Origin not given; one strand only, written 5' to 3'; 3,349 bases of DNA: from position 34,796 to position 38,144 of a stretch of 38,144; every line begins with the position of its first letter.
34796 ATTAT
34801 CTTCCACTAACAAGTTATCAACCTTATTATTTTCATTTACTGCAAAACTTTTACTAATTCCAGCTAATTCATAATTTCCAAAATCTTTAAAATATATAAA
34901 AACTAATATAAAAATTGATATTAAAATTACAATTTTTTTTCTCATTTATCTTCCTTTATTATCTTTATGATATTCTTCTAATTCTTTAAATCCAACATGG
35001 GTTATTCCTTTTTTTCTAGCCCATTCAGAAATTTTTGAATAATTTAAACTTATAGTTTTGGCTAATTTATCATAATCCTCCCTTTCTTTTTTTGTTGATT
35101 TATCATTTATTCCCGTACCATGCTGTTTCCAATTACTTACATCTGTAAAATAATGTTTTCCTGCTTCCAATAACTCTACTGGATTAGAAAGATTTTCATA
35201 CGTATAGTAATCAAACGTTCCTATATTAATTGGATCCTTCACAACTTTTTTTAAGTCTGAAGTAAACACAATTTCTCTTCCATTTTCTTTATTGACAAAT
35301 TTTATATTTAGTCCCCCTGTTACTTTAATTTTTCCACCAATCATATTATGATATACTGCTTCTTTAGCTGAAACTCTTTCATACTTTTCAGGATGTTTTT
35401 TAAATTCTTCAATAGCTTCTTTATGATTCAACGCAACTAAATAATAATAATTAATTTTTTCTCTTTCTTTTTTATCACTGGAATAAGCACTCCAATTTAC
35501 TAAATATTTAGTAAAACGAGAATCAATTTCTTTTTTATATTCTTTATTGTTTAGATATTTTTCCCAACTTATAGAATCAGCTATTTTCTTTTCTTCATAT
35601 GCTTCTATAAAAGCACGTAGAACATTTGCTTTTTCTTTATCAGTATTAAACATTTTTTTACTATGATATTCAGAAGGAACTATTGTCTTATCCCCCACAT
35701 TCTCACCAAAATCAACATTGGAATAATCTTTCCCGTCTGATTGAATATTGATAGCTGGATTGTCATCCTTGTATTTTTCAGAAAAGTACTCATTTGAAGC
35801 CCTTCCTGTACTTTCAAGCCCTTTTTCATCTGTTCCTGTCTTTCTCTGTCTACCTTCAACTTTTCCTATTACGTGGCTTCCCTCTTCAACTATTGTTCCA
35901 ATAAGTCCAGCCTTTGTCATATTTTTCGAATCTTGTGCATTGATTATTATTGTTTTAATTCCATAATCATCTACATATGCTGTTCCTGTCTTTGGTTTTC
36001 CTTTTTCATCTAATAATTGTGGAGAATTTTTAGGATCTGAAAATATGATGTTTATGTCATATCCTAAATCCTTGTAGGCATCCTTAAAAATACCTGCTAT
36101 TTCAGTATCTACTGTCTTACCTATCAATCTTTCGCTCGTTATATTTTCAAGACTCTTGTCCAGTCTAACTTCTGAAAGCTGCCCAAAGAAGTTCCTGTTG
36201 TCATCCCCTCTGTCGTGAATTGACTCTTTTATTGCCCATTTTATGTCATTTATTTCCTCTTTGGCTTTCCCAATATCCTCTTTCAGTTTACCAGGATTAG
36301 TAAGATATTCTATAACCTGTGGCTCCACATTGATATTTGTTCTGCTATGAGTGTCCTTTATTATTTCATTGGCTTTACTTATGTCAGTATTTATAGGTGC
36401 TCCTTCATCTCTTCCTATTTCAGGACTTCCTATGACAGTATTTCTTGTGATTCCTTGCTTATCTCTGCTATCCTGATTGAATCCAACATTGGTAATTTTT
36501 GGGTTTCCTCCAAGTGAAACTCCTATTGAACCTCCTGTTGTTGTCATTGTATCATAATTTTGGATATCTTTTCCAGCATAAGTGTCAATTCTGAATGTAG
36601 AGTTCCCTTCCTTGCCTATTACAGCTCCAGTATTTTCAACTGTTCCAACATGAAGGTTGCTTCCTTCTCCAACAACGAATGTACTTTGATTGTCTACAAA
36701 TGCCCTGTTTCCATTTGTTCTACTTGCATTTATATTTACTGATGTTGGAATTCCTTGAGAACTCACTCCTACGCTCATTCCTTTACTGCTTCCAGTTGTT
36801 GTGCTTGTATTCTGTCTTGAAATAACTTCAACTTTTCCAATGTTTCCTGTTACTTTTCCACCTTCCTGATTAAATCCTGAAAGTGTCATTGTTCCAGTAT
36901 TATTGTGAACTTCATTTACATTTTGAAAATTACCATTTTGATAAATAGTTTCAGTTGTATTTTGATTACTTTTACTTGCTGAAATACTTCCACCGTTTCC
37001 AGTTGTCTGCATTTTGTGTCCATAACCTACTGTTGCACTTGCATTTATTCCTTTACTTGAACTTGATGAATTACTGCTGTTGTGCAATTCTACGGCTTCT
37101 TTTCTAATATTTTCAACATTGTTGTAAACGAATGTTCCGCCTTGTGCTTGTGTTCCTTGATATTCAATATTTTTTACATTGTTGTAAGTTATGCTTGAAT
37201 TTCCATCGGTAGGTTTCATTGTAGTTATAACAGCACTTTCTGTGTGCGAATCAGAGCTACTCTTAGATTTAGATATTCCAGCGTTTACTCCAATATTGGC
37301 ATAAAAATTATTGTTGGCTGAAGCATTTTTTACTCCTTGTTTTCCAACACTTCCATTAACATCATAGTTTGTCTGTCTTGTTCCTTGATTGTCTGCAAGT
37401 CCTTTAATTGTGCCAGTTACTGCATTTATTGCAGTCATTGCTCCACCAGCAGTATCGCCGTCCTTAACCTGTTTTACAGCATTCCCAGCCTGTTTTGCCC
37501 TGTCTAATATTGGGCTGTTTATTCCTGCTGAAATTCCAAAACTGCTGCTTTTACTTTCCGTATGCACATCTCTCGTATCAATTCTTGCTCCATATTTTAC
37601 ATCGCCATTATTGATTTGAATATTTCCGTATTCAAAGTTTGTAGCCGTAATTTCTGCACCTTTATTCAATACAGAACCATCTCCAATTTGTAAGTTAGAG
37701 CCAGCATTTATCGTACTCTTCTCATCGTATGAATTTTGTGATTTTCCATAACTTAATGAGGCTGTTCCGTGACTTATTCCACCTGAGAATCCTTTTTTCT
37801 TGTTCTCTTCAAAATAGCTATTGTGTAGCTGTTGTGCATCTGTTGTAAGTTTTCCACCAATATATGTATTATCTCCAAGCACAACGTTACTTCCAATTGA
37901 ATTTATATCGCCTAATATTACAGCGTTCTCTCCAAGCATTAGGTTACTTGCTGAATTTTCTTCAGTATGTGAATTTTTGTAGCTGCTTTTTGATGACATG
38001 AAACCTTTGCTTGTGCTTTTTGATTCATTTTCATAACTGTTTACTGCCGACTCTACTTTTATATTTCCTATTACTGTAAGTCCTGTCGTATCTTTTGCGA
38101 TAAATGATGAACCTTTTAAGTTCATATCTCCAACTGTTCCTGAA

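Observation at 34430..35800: Candidate novel toxin domain whose immunity partner is signal-peptide-bearing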

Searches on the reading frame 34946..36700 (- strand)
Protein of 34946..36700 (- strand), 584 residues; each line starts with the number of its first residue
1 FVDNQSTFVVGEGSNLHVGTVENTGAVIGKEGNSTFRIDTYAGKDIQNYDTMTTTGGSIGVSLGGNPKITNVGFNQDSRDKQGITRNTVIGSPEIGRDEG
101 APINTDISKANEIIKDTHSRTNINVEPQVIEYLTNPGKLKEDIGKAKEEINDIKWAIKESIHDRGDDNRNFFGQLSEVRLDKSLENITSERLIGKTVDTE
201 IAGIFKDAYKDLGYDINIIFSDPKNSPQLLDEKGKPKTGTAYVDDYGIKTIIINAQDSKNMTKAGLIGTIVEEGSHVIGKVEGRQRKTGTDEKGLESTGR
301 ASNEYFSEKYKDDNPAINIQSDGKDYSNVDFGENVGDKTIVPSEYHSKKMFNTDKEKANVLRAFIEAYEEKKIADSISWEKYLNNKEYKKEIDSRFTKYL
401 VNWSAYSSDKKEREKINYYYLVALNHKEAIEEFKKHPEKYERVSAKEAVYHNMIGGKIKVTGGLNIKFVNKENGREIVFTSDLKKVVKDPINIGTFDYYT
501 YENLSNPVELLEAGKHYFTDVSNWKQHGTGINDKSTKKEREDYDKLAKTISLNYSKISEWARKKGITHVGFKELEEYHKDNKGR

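Call 10: search_solved_structures(query=window:34946-36700:-, max_evalue=10, show_alignments=2)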
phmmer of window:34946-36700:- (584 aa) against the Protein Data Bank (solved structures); distinct sequences matched with E-value up to 10: 2.
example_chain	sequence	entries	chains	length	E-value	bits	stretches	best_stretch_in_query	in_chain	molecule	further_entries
6ei9_A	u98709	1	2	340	0.36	12.5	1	192-279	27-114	tRNA-dihydrouridine synthase B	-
9rsv_A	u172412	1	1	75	0.59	11.8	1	227-281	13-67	Os03g0111400 protein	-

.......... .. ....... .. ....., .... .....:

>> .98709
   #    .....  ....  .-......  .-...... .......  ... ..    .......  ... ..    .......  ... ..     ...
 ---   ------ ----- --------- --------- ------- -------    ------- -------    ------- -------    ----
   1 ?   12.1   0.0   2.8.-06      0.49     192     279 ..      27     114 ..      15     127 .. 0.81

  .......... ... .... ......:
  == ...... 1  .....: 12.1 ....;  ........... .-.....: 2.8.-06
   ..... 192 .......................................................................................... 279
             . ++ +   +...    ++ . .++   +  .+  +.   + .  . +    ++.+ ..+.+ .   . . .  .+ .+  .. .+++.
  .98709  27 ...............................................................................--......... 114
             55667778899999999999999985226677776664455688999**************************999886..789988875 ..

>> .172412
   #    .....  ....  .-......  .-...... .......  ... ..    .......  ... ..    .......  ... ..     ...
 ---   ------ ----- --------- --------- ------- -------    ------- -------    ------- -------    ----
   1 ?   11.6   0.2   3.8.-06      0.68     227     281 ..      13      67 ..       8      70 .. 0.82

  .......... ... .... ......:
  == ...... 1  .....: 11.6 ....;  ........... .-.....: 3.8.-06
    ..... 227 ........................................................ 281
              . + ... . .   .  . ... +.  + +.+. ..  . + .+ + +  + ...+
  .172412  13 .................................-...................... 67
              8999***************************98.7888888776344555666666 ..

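Call 12: find_homologous_proteins(query=window:34946-36451:-)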
Query window:34946-36451:- (501 aa): 771 proteins with E <= 0.001 among 8000 candidates; the best 120 are listed.
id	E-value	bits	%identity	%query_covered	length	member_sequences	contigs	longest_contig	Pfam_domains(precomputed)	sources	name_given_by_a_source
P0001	9.3e-230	782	74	96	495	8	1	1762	-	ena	-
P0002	2.1e-197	675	78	78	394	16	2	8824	-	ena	-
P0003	1.9e-184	632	64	97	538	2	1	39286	-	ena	-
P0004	5.8e-179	614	62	99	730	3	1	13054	PF13332.13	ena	-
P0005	1.8e-156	540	58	99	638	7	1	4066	-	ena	-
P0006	1.5e-150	520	62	91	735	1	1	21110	PF13332.13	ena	-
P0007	1.7e-149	517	61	91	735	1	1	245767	PF13332.13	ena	-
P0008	8.9e-148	511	59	93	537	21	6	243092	-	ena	-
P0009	1.2e-147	511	61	91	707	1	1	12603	PF13332.13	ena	-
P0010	6.0e-147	508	61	91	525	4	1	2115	-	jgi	-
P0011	1.9e-146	507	61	91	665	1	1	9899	-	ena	-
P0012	2.3e-146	506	60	91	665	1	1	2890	-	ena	-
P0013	4.2e-146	506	90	51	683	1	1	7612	PF13332.13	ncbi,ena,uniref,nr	ncbi:hemagglutinin repeat-containing protein [Leptotrichia wadei]|uniref:hemagglutinin repeat-contai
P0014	6.6e-146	505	55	100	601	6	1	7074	-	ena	-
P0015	8.0e-146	505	60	91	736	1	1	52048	PF13332.13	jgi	-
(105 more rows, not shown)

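Call 15: find_encoding_contigs(protein=P0003, flank=6000, max_places=3)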
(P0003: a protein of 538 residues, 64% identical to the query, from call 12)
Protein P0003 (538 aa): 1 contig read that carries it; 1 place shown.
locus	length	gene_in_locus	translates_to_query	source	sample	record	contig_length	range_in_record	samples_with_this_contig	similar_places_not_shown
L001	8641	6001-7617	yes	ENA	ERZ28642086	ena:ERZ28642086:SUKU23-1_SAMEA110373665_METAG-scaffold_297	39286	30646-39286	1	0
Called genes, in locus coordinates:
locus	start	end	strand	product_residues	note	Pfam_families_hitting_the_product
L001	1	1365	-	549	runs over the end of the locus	PF28550:DUF8436, PF21688:FAD-depend_C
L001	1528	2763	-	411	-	PF00070:Pyr_redox (faint), PF00890:FAD_binding_2 (faint), PF01134:GIDA (faint), PF01266:DAO (faint), PF03486:HI0933_like, PF07992:Pyr_redox_2 (faint), PF13454:NAD_binding_9 (faint), PF22780:HI0933_like_1st, +1 more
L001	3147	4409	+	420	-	PF00696:AA_kinase, PF01842:ACT, PF22468:ACT_9, PF13840:ACT_7, PF01842:ACT (weak), PF22468:ACT_9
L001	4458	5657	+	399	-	PF03447:NAD_binding_3, PF00742:Homoserine_dh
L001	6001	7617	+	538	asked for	-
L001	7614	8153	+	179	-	-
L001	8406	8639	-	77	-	?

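Call 18: find_encoding_contigs(protein=P0007, flank=5000, max_places=2)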
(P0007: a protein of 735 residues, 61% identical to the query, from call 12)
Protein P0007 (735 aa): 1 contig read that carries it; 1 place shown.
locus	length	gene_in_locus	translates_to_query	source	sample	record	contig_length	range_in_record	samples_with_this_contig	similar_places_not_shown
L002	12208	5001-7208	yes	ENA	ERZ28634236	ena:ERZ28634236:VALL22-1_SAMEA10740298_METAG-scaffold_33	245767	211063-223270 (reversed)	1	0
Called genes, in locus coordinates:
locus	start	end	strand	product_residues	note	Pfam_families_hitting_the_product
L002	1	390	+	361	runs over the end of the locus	PF09820:AAA-ATPase_like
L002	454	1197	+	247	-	-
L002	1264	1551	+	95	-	-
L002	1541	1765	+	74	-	-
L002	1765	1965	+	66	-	-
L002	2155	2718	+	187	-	-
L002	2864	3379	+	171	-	-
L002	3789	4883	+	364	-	PF14567:SUKH_5 (faint), PF09346:SMI1_KNR4 (weak), PF14568:SUKH_6 (faint)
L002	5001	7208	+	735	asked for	PF13332:Fil_haemagg_2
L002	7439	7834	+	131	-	-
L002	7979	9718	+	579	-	-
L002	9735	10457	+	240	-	-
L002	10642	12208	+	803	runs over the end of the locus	PF13332:Fil_haemagg_2 (weak)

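Call 19: find_encoding_contigs(protein=P0008, flank=5000, max_places=2)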
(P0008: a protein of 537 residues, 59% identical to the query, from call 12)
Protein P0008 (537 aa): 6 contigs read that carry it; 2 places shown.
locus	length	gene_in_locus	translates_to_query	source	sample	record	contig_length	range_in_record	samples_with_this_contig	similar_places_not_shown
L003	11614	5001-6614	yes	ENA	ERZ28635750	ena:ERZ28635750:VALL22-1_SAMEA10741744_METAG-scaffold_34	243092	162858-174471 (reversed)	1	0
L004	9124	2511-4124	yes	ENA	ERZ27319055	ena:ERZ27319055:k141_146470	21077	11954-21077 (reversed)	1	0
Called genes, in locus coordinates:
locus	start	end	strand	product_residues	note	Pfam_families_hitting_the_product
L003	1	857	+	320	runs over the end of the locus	-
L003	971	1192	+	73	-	-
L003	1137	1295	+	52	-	PF24691:TreTu_C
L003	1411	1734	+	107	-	-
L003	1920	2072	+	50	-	-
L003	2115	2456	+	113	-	-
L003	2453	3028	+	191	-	PF14124:DUF4291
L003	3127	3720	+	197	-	-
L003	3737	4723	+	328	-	-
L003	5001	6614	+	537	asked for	-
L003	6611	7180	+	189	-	-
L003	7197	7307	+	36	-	-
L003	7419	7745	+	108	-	-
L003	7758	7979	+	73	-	-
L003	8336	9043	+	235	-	-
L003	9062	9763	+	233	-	-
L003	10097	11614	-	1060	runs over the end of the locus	PF02837:Glyco_hydro_2_N, PF22666:Glyco_hydro_2_N2 (faint), PF00703:Glyco_hydro_2, PF02836:Glyco_hydro_2_C, PF16353:LacZ_4, PF02929:Bgal_small_N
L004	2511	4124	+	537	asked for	-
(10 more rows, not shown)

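Call 20: find_encoding_contigs(protein=P0004, flank=5000, max_places=2)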
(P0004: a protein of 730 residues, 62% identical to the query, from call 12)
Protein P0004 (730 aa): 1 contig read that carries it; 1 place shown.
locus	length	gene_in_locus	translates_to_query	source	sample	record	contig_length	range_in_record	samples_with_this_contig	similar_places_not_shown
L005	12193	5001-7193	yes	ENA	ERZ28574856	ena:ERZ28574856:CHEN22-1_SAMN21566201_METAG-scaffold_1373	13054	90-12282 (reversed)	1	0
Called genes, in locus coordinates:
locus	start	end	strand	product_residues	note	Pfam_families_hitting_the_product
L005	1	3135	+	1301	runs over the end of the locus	?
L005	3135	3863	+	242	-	-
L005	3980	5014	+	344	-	-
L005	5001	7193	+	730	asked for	PF13332:Fil_haemagg_2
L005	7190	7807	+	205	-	-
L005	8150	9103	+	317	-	PF01051:Rep3_N, PF21205:Rep3_C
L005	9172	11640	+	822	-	PF13332:Fil_haemagg_2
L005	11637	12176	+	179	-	-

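Call 54: search_protein_families(library=ncbifam, proteins=[L003:6611-7180:+, L002:7439-7834:+], max_evalue=0.1)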
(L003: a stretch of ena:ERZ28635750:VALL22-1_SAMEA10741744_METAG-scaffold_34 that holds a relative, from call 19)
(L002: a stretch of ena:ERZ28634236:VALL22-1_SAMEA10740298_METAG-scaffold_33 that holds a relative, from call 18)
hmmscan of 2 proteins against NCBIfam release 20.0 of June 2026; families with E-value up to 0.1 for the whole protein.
L003:6611-7180:+ (189 aa): 0 families

L002:7439-7834:+ (131 aa): 0 families

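Call 96: search_protein_families(library=pfam, proteins=[L002:7439-7831:+], max_evalue=0.1)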
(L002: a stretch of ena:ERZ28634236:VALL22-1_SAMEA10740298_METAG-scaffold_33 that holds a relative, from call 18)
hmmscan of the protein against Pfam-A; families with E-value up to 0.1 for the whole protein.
L002:7439-7831:+ (131 aa): 0 families

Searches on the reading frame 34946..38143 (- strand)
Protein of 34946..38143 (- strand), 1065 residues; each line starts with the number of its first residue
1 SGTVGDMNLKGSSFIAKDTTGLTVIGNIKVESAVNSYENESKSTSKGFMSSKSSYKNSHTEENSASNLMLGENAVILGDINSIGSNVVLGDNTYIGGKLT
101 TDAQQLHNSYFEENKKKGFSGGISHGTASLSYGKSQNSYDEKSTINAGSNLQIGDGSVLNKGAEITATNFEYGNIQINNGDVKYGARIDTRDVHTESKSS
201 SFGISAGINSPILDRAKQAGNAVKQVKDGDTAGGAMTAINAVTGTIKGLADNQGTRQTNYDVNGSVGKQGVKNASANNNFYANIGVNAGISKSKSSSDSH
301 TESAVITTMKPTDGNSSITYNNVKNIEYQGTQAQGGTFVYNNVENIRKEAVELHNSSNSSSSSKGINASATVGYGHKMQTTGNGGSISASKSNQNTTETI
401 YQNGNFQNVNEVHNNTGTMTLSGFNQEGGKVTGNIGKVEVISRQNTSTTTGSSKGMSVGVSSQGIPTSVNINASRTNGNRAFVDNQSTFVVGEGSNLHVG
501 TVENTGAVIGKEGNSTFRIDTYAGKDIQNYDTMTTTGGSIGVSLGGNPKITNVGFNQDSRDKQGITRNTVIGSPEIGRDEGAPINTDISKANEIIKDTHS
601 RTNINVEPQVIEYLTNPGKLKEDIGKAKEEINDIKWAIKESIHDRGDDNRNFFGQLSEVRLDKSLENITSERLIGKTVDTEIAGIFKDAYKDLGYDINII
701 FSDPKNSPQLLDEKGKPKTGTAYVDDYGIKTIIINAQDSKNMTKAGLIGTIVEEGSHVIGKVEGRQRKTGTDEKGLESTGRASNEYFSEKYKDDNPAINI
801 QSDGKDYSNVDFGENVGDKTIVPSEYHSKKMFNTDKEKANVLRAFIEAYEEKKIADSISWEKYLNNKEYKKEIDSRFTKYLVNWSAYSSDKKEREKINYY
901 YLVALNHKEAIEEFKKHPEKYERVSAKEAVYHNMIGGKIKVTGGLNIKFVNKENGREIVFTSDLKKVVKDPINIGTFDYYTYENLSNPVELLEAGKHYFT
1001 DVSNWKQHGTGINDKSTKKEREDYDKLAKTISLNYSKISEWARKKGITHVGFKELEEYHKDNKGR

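Call 7: search_protein_families(library=pfam, proteins=[window:34946-38143:-], max_evalue=1)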
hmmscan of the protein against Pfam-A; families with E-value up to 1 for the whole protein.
window:34946-38143:- (1065 aa): 2 families
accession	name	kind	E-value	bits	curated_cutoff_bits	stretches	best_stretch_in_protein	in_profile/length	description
PF13332.12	Fil_haemagg_2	-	6e-19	69.2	22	4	289-455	2-169/170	Hemagglutinin repeat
PF00132.30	Hexapep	-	0.024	14.8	27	1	73-97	6-30/36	Bacterial transferase hexapeptide (six repeats)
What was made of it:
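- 34946..38144 (-): tpsA, C-terminal part (1,065 aa plus stop): FHA repeats, conserved pre-toxin region and variable toxin tip. Pfam Fil_haemagg_2 6e-19 (call 7).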

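Call 8: search_protein_families(library=ncbifam, proteins=[window:34946-38143:-], max_evalue=1)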
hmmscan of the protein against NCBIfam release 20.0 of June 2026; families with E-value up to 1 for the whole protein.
window:34946-38143:- (1065 aa): 0 families
